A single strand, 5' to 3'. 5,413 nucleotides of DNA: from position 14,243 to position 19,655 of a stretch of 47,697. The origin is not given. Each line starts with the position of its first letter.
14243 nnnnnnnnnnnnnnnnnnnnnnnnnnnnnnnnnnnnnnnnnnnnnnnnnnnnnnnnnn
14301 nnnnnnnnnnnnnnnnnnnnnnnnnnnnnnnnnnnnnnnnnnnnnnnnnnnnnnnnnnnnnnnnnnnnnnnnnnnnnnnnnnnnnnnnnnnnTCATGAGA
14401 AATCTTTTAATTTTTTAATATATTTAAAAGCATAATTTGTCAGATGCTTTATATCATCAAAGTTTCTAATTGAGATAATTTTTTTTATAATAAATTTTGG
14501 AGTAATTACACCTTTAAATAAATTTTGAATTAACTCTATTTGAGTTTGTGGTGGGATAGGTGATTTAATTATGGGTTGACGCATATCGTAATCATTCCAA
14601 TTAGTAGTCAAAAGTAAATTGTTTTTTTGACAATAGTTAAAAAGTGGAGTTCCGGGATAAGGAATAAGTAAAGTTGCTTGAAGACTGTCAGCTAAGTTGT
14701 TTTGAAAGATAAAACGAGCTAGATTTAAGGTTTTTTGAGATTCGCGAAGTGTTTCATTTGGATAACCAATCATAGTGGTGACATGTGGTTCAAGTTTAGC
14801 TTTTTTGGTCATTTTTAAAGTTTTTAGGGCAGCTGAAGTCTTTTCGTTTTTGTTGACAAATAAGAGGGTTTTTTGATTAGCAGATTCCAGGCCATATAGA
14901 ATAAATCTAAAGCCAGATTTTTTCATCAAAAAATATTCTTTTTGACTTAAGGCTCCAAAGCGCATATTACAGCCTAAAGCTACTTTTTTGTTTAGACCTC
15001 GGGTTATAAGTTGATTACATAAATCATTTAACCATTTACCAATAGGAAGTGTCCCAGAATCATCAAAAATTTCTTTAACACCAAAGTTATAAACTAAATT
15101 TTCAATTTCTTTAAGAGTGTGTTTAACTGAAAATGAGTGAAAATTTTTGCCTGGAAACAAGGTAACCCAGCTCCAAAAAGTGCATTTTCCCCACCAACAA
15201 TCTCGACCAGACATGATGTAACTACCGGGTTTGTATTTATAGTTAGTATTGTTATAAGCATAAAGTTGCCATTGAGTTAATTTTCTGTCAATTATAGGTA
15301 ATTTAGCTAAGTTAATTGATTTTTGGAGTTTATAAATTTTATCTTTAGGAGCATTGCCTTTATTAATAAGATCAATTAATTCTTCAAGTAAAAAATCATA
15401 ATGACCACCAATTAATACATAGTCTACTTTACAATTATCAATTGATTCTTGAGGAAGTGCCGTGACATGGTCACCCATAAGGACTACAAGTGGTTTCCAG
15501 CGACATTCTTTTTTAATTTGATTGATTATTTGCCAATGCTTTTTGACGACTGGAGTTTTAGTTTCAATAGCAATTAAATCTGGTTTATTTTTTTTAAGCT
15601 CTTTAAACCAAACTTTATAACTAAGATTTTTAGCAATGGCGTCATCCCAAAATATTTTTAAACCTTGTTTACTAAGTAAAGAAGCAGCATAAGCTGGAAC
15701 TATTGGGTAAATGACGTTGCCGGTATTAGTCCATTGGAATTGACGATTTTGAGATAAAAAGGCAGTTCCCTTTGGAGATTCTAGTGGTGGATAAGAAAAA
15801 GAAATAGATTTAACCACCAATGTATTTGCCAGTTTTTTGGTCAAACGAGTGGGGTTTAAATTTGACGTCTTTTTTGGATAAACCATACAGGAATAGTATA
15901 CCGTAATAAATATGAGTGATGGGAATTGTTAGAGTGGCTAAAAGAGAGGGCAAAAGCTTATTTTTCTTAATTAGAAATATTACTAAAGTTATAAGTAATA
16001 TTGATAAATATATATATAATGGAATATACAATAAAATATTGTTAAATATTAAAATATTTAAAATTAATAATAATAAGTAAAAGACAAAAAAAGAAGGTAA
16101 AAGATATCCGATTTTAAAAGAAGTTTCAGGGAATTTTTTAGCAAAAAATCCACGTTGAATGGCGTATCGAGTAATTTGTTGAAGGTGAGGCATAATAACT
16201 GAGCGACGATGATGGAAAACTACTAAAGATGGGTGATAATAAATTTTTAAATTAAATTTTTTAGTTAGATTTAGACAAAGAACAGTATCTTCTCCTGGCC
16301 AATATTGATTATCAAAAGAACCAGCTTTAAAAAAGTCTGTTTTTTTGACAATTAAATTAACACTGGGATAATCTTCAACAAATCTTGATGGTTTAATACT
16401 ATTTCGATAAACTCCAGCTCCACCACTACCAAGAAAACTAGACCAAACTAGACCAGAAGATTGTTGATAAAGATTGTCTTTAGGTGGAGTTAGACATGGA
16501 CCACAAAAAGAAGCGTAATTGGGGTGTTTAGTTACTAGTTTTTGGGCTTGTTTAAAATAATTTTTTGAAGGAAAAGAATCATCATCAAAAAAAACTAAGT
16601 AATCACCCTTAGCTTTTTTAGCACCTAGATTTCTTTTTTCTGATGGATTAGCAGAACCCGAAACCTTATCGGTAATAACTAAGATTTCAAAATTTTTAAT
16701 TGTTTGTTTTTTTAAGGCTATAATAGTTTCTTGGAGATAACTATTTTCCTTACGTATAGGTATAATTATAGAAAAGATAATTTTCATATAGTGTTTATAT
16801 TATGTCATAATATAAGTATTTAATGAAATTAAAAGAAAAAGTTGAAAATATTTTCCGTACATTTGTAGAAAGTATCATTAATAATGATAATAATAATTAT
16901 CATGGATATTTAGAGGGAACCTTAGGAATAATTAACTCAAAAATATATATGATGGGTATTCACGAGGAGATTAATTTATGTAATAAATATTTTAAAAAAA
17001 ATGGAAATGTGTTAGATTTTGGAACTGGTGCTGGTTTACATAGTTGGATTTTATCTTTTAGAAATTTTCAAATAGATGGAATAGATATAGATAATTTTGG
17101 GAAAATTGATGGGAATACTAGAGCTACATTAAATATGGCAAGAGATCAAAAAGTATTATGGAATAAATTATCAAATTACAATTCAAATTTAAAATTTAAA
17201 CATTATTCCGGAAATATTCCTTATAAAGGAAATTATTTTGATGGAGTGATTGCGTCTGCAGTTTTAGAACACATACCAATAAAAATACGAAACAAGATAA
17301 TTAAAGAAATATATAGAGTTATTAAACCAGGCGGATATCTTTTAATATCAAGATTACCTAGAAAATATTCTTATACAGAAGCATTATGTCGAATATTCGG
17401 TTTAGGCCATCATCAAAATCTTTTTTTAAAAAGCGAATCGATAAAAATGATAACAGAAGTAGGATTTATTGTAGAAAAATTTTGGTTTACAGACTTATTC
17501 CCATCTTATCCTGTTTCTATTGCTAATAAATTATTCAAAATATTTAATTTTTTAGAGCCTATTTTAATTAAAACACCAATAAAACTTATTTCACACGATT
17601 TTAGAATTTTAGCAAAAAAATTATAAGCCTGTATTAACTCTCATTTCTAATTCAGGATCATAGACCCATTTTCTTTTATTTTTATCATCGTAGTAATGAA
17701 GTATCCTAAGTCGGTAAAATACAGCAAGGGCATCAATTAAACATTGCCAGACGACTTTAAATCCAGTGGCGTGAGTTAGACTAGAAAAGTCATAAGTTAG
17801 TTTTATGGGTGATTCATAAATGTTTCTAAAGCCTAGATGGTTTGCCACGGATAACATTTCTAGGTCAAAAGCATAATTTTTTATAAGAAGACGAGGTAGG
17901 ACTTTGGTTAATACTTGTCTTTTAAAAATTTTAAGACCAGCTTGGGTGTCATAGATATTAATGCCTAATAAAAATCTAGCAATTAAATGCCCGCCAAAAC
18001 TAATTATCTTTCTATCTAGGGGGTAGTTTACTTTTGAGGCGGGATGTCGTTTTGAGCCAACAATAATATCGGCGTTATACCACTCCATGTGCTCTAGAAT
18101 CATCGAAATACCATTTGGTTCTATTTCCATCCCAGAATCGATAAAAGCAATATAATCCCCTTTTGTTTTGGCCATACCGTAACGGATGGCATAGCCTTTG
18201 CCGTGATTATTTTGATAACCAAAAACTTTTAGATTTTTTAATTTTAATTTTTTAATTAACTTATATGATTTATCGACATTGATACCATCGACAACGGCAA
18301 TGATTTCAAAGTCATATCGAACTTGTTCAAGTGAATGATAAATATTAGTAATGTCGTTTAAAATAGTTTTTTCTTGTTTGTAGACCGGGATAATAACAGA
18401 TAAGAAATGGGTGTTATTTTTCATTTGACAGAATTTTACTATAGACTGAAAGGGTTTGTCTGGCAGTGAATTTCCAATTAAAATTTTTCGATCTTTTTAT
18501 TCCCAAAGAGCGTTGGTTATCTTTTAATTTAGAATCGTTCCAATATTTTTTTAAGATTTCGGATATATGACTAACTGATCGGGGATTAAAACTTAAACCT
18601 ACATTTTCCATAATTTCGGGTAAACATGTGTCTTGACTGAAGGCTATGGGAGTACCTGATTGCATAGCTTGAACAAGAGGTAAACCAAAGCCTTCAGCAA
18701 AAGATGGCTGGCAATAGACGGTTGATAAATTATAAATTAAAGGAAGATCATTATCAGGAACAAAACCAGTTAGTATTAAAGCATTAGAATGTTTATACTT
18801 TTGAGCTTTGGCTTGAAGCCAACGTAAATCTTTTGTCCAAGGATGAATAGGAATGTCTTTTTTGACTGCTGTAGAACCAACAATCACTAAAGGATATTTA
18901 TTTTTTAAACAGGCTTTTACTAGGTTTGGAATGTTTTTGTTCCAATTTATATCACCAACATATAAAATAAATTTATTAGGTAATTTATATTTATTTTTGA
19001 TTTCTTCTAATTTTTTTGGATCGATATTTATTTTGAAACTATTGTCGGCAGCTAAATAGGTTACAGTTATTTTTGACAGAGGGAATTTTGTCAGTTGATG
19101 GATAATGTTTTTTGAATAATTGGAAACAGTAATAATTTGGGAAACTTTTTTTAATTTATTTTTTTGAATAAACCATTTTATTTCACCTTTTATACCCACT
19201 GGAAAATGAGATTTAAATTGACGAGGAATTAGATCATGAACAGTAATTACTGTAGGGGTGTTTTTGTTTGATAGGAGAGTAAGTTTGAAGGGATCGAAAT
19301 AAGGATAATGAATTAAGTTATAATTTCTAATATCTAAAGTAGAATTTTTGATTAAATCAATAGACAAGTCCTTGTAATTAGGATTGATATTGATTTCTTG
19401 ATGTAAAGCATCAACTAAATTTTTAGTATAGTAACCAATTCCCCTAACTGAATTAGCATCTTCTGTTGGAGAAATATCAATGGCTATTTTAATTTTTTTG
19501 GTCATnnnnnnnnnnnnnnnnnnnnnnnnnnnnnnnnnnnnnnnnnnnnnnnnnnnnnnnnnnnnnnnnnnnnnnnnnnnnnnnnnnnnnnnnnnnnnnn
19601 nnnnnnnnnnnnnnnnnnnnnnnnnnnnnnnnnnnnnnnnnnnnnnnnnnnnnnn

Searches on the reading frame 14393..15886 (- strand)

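Call 10: search_protein_families(library=pfam, proteins=[window:14393-15886:-], max_evalue=0.01)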
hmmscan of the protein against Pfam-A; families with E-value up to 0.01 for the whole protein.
window:14393-15886:- (497 aa): 3 families
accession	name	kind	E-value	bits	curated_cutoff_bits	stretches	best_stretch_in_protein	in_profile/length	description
PF04055.27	Radical_SAM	-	6.7e-09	36.6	29.5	1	249-389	25-165/166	Radical SAM superfamily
PF02310.24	B12-binding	-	0.0017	18.6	32.1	1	56-160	9-111/121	B12 binding domain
PF25199.1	nSTAND_NTPase5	-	0.0066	16.7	34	0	67-136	62-129/145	Novel STAND NTPase 5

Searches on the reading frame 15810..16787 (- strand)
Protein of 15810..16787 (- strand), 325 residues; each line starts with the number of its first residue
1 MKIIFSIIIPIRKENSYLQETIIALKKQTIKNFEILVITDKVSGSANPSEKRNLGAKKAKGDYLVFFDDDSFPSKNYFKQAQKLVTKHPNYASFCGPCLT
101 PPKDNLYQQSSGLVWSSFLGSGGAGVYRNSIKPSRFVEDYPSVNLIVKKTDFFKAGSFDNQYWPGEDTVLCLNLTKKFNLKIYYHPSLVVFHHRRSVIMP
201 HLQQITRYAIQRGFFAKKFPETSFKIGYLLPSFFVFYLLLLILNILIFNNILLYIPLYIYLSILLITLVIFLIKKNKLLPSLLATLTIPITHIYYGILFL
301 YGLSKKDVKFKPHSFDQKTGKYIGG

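Call 10: search_protein_families(library=pfam, proteins=[window:15810-16787:-], max_evalue=0.01)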
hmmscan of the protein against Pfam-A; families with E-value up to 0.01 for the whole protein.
window:15810-16787:- (325 aa): 4 families
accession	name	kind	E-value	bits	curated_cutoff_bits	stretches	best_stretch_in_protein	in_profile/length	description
PF00535.33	Glycos_transf_2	-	1.7e-14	54.6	23.3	2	49-112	67-130/168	Glycosyl transferase family 2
PF10111.15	Glyco_tranf_2_2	-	3.6e-08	33.7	27.3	1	49-167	70-192/276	Glycosyltransferase like family 2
PF13632.12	Glyco_trans_2_3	-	8.4e-08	32.7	27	1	64-273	2-197/198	Glycosyl transferase family group 2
PF13641.12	Glyco_tranf_2_3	-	5.5e-06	27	27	0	5-43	3-41/230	Glycosyltransferase like family 2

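Call 52: search_protein_families(library=ncbifam, proteins=[window:15810-16787:-], max_evalue=0.00001)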
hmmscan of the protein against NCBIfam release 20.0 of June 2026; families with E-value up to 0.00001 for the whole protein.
window:15810-16787:- (325 aa): 6 families
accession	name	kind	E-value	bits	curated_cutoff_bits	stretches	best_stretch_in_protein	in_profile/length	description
TIGR03965.1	mycofact_glyco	equivalog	1.4e-15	57.2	280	1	44-221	138-309/467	mycofactocin biosynthesis glycosyltransferase MftF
NF041875.1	EPS_EpsD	equivalog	1.5e-13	50.8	370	1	46-219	65-234/325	exopolysaccharide biosynthesis glycosyltransferase EpsD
TIGR04283.1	glyco_like_mftF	equivalog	2.5e-10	40.3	182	0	6-92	2-105/221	TIGR04283 family arsenosugar biosynthesis glycosyltransferase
NF038302.1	EPS_HpsE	equivalog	8.2e-08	31.6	300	0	33-96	62-122/307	hormogonium polysaccharide biosynthesis glycosyltransferase HpsE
NF038299.1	EPS_HpsN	equivalog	2e-07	30.3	425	0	50-101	71-122/317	hormogonium polysaccharide biosynthesis glycosyltransferase HpsN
NF050050.1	ProtGlycPglI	equivalog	1.4e-06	27.9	500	0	48-196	71-205/306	GalNAc(5)-diNAcBac-PP-undecaprenol beta-1,3-glucosyltransferase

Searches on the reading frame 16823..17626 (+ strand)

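Call 10: search_protein_families(library=pfam, proteins=[window:16823-17626:+], max_evalue=0.01)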
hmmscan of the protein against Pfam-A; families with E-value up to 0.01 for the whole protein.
window:16823-17626:+ (267 aa): 7 families
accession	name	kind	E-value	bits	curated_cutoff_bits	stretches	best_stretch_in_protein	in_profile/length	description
PF13489.12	Methyltransf_23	-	5.7e-12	46.1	27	1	49-181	12-122/164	Methyltransferase domain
PF08241.18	Methyltransf_11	-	3.5e-11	44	21.2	1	64-175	1-95/95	Methyltransferase domain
PF13649.12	Methyltransf_25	-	3.5e-09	37.7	27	1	63-171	1-97/97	Methyltransferase domain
PF13847.12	Methyltransf_31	-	1.3e-08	35.1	27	1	58-178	2-112/145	Methyltransferase domain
PF08242.18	Methyltransf_12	-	2.3e-07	31.9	30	1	64-173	1-98/98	Methyltransferase domain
PF03848.20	TehB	-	8.1e-05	22.6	20.4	1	40-175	12-132/193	Tellurite resistance protein TehB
PF06325.19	PrmA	-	0.00049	20.1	22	1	52-176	154-259/296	Ribosomal protein L11 methyltransferase (PrmA)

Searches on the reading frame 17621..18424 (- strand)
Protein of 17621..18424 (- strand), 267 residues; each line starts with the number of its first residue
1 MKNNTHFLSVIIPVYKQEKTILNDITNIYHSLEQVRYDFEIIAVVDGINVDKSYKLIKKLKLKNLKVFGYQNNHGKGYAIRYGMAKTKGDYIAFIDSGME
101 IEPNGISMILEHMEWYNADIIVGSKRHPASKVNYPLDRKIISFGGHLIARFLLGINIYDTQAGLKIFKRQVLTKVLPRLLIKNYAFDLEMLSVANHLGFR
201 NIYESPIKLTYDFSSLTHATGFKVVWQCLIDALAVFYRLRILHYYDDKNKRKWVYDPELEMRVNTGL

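Call 10: search_protein_families(library=pfam, proteins=[window:17621-18424:-], max_evalue=0.01)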
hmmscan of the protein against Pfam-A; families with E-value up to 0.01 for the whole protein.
window:17621-18424:- (267 aa): 2 families
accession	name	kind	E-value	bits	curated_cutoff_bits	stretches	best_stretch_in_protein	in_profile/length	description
PF00535.33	Glycos_transf_2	-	5.3e-22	79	23.3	1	9-175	1-167/168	Glycosyl transferase family 2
PF10111.15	Glyco_tranf_2_2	-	2.9e-07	30.7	27.3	1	9-99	1-92/276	Glycosyltransferase like family 2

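Call 52: search_protein_families(library=ncbifam, proteins=[window:17621-18424:-], max_evalue=0.00001)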
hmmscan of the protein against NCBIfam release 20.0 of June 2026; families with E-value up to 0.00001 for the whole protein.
window:17621-18424:- (267 aa): 14 families
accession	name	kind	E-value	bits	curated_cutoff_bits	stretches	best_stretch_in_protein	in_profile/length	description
NF007482.0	PRK10073.1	equivalog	3.5e-12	46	423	1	1-117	1-114/334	glycosyltransferase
TIGR03937.1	PgaC_IcaA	equivalog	2.4e-11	43.3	422.3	1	4-114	43-151/407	poly-beta-1,6-N-acetyl-D-glucosamine synthase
NF047588.1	GlcsyltransPgfSStrep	equivalog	7.1e-11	41.9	500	1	8-176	3-168/308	glycosyltransferase PgfS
TIGR03111.1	glyc2_xrt_Gpos1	hypoth_equivalog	3.3e-09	36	363.95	1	8-114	51-157/439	TIGR03111 family XrtG-associated glycosyltransferase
NF047683.1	TeichurnBiosyTuaG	equivalog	3.9e-09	36.5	400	1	1-114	1-112/252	teichuronic acid biosynthesis protein TuaG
NF041875.1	EPS_EpsD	equivalog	9.9e-09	35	370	1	8-135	1-126/325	exopolysaccharide biosynthesis glycosyltransferase EpsD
TIGR04283.1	glyco_like_mftF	equivalog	1.2e-08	34.9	182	1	8-112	1-96/221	TIGR04283 family arsenosugar biosynthesis glycosyltransferase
NF007986.1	PRK10714.1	equivalog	1.6e-08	33.9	529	1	6-171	6-168/316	undecaprenyl-phosphate 4-deoxy-4-formamido-L-arabinose transferase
NF058614.1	PPMAGASynPpgS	equivalog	2.7e-08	33.5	370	1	10-213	4-200/226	polyprenyl-phospho-N-acetylgalactosaminyl synthase PpgS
TIGR04182.1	glyco_TIGR04182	equivalog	2.2e-07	30.5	325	1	9-189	3-169/293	S-layer glycoprotein N-glycosyltransferase AglJ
NF010496.0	PRK13915.1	equivalog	3.3e-07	29.7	262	1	5-103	30-132/307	glucosyl-3-phosphoglycerate synthase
NF050050.1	ProtGlycPglI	equivalog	8.9e-07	28.6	500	1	7-114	3-109/306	GalNAc(5)-diNAcBac-PP-undecaprenol beta-1,3-glucosyltransferase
NF038302.1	EPS_HpsE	equivalog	1.4e-06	27.5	300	1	8-136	3-134/307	hormogonium polysaccharide biosynthesis glycosyltransferase HpsE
NF038299.1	EPS_HpsN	equivalog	1.8e-06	27.2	425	1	8-117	3-107/317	hormogonium polysaccharide biosynthesis glycosyltransferase HpsN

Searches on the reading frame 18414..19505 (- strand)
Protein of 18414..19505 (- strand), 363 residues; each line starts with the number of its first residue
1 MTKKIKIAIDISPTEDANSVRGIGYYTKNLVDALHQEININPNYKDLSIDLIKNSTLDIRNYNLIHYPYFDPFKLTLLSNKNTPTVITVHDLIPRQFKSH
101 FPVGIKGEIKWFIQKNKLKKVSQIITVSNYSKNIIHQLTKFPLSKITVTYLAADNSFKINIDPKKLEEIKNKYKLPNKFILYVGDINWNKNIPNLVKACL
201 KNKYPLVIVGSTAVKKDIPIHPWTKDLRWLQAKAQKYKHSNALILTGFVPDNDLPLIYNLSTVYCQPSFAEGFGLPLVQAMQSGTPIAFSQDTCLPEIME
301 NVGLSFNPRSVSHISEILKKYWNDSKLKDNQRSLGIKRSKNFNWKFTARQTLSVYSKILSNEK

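Call 10: search_protein_families(library=pfam, proteins=[window:18414-19505:-], max_evalue=0.01)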
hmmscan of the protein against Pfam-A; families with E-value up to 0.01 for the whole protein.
window:18414-19505:- (363 aa): 4 families
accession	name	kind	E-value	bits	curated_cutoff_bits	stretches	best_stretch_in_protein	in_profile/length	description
PF00534.26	Glycos_transf_1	-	1.5e-24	86.9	26.4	1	169-332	5-166/172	Glycosyl transferases group 1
PF13692.12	Glyco_trans_1_4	-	8.2e-15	55.7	27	1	178-321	2-139/142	Glycosyl transferases group 1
PF13439.12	Glyco_transf_4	-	9e-10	39.3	28.5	1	59-154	68-167/170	Glycosyltransferase Family 4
PF20706.3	GT4-conflict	-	0.0025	17.3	26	1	261-302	282-323/385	Family 4 Glycosyltransferase in conflict systems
